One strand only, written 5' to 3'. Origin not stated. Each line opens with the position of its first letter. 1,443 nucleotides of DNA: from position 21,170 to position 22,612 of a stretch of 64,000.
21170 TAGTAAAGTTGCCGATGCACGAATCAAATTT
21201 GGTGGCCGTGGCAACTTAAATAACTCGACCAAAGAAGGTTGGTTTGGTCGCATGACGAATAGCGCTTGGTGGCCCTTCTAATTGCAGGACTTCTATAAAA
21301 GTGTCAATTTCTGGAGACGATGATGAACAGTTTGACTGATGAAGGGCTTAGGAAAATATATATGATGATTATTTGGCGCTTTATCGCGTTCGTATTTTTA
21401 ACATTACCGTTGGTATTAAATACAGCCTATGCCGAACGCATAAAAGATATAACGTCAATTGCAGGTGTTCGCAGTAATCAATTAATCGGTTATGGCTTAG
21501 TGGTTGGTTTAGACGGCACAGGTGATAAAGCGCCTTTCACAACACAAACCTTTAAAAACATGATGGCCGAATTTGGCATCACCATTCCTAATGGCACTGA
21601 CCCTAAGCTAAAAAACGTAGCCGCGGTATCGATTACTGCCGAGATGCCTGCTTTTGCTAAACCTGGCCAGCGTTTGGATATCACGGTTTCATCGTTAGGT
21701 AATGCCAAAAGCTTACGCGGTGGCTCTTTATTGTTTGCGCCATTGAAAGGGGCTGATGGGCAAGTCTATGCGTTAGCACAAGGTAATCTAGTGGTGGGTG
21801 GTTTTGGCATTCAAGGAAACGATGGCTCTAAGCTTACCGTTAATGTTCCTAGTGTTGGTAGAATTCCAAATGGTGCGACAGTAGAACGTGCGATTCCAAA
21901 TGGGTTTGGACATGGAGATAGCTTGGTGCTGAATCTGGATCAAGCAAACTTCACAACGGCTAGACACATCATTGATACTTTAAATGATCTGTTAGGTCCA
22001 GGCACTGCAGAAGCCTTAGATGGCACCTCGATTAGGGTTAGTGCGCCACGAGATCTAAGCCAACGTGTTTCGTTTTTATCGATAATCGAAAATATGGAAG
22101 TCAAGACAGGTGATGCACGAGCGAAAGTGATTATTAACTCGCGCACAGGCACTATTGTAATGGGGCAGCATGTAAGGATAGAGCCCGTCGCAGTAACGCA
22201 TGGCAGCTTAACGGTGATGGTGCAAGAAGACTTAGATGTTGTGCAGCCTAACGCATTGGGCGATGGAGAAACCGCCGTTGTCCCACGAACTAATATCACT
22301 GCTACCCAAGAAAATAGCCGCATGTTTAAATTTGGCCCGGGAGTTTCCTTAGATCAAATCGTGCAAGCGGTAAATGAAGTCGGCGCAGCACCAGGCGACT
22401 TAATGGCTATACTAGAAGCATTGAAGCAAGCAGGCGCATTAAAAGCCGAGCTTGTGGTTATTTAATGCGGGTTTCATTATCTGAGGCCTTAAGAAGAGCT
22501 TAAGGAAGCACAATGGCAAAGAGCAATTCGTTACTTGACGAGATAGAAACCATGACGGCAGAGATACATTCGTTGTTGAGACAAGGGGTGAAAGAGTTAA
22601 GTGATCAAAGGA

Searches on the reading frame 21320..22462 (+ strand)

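Call 48: search_protein_families(library=ncbifam, proteins=[window:21320-22462:+], max_evalue=0.00001)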
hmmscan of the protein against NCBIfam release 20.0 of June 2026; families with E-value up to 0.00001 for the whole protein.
window:21320-22462:+ (381 aa): 3 families
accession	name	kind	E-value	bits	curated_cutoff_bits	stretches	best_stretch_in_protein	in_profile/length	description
NF003676.1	PRK05303.1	subfamily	4.9e-140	466.3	300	1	41-381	1-344/344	flagellar basal body P-ring protein FlgI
NF009430.1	PRK12789.1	equivalog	3.1e-100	335.4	557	1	38-380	5-349/350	flagellar basal body P-ring protein FlgI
NF009348.0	PRK12706.1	equivalog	3.3e-12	46.5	444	1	40-157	41-157/328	flagellar basal body P-ring protein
